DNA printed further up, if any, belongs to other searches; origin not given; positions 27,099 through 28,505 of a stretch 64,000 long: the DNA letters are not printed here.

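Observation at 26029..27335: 1.3-kb gene-free, lower-GC region with palindromes between the HEAT operon and the TPR lipoprotein gene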

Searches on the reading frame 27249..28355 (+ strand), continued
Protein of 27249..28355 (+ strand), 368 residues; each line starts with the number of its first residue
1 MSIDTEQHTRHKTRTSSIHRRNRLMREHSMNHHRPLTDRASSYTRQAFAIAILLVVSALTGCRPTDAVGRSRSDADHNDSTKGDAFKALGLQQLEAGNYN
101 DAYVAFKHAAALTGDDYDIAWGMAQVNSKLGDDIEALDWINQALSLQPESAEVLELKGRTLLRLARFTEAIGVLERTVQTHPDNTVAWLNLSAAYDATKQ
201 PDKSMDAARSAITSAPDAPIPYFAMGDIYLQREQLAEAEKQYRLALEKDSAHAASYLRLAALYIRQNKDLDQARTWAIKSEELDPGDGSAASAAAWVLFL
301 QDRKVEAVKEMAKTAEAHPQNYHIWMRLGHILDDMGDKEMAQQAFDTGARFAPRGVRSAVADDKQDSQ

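Call 20: find_encoding_contigs(protein=P0004, flank=6000, max_places=3)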
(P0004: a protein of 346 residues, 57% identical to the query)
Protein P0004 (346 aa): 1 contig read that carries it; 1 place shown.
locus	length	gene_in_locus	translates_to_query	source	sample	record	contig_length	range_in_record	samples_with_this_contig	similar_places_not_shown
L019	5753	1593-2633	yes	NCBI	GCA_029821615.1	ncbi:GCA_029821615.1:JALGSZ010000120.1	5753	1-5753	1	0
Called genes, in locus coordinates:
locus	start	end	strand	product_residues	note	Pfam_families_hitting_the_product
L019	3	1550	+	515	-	?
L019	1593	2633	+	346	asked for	PF13424:TPR_12 (faint), PF12895:ANAPC3 (faint), PF00515:TPR_1 (faint), PF07719:TPR_2 (faint), PF13174:TPR_6 (faint), PF13432:TPR_16, PF14559:TPR_19, PF13432:TPR_16 (weak), +7 more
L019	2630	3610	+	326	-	PF02423:OCD_Mu_crystall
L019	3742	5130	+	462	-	PF01590:GAF, PF13185:GAF_2, PF13492:GAF_3, PF02518:HATPase_c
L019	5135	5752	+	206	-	?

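Call 82: find_encoding_contigs(protein=P0009, flank=6000, max_places=3)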
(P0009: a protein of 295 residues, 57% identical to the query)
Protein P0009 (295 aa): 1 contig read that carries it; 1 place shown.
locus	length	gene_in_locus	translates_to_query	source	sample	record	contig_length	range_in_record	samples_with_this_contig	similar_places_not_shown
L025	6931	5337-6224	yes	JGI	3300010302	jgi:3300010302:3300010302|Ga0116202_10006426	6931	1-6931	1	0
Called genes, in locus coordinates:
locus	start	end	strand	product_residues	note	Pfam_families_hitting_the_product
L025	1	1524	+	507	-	?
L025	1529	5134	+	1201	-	PF00580:UvrD-helicase, PF13245:AAA_19, PF13361:UvrD_C, PF13538:UvrD_C_2 (faint), PF12705:PDDEXK_1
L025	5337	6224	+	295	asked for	PF00515:TPR_1 (faint), PF03704:BTAD (faint), PF07719:TPR_2 (faint), PF13428:TPR_14 (faint), PF12895:ANAPC3 (faint), PF14559:TPR_19 (weak), PF13432:TPR_16, PF14559:TPR_19 (weak), +8 more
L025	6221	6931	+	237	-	?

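Call 83: find_encoding_contigs(protein=P0005, flank=6000, max_places=3)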
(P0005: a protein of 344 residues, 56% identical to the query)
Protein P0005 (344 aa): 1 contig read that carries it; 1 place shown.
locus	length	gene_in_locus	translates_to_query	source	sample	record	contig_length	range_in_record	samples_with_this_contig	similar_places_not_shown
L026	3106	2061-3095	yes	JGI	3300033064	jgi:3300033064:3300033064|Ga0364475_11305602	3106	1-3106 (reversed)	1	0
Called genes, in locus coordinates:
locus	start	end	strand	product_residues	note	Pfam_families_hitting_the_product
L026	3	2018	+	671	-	?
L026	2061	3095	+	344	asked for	PF12895:ANAPC3 (faint), PF13431:TPR_17 (faint), PF00515:TPR_1 (faint), PF07719:TPR_2 (faint), PF13174:TPR_6 (faint), PF13181:TPR_8 (faint), PF13432:TPR_16, PF14559:TPR_19 (weak), +7 more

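Call 94: search_protein_families(library=pfam, proteins=[L016:4893-5879:+], max_evalue=0.001)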
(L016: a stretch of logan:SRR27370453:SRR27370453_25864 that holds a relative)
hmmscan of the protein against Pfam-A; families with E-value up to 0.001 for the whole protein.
L016:4893-5879:+ (328 aa): 0 families

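Call 97: find_encoding_contigs(protein=P0006, flank=10000, max_places=2)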
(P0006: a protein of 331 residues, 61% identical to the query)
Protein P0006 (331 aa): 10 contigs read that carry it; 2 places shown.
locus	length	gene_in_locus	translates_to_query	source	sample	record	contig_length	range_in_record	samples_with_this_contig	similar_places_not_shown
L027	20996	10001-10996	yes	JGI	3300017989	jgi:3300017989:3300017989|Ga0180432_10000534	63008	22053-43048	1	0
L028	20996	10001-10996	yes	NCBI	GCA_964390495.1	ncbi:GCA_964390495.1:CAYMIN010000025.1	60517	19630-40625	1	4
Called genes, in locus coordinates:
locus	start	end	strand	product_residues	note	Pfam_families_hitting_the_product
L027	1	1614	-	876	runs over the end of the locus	PF13513:HEAT_EZ (faint), PF02985:HEAT (faint), PF03130:HEAT_PBS (faint), PF13646:HEAT_2, PF23271:HEAT_GCN1 (faint), PF01347:TPR_Vitellogenin (faint), PF13646:HEAT_2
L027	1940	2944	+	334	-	-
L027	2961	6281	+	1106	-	PF00580:UvrD-helicase, PF21445:ADDB_N, PF12705:PDDEXK_1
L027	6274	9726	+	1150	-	PF00580:UvrD-helicase, PF13245:AAA_19, PF13361:UvrD_C, PF13538:UvrD_C_2 (faint)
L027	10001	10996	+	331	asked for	PF13424:TPR_12 (faint), PF12895:ANAPC3 (faint), PF00515:TPR_1 (faint), PF07719:TPR_2 (faint), PF13174:TPR_6 (faint), PF14559:TPR_19 (weak), PF13371:TPR_9 (weak), PF13432:TPR_16, +7 more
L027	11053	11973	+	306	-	PF02423:OCD_Mu_crystall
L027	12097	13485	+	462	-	PF01590:GAF, PF13185:GAF_2, PF13492:GAF_3, PF02518:HATPase_c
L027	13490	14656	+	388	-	PF00465:Fe-ADH, PF13685:Fe-ADH_2, PF25137:ADH_Fe_C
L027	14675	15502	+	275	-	PF03331:LpxC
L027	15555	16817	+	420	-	PF01041:DegT_DnrJ_EryC1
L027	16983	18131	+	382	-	PF01408:GFO_IDH_MocA, PF03447:NAD_binding_3 (weak), PF22685:Gal80p_C-like, PF22725:GFO_IDH_MocA_C3, PF02894:GFO_IDH_MocA_C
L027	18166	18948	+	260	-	PF02649:GCHY-1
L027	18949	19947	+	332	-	-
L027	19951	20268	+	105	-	-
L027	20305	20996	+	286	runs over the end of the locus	PF01149:Fapy_DNA_glyco, PF06831:H2TH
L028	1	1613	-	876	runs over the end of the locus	PF13513:HEAT_EZ (faint), PF02985:HEAT (faint), PF03130:HEAT_PBS (faint), PF13646:HEAT_2, PF23271:HEAT_GCN1 (faint), PF01347:TPR_Vitellogenin (faint), PF13646:HEAT_2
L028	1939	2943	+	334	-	-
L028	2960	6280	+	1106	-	PF00580:UvrD-helicase, PF21445:ADDB_N, PF12705:PDDEXK_1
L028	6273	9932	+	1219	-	PF00580:UvrD-helicase, PF13245:AAA_19, PF13361:UvrD_C, PF13538:UvrD_C_2 (faint), PF12705:PDDEXK_1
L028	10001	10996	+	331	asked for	PF13424:TPR_12 (faint), PF12895:ANAPC3 (faint), PF00515:TPR_1 (faint), PF07719:TPR_2 (faint), PF13174:TPR_6 (faint), PF14559:TPR_19 (weak), PF13371:TPR_9 (weak), PF13432:TPR_16, +7 more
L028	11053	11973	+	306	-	PF02423:OCD_Mu_crystall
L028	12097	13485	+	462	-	PF01590:GAF, PF13185:GAF_2, PF13492:GAF_3, PF02518:HATPase_c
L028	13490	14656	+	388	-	PF00465:Fe-ADH, PF13685:Fe-ADH_2, PF25137:ADH_Fe_C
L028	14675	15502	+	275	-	PF03331:LpxC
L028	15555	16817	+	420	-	PF01041:DegT_DnrJ_EryC1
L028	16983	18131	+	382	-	PF01408:GFO_IDH_MocA, PF03447:NAD_binding_3 (weak), PF22685:Gal80p_C-like, PF22725:GFO_IDH_MocA_C3, PF02894:GFO_IDH_MocA_C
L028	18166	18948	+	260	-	PF02649:GCHY-1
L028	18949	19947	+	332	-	-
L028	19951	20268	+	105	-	-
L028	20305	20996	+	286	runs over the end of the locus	PF01149:Fapy_DNA_glyco, PF06831:H2TH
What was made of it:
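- On Pseudogene relic / gene-loss spacer: Call 97: L027/L028 have the 334-aa gene, addB and addA between the same HEAT and TPR-OCD flanks.
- These are the same flanks as the window, with 8386 nt between the HEAT and TPR starts instead of 1307 (call 97). In the relative L027 the same interval is filled with genes (call 97).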
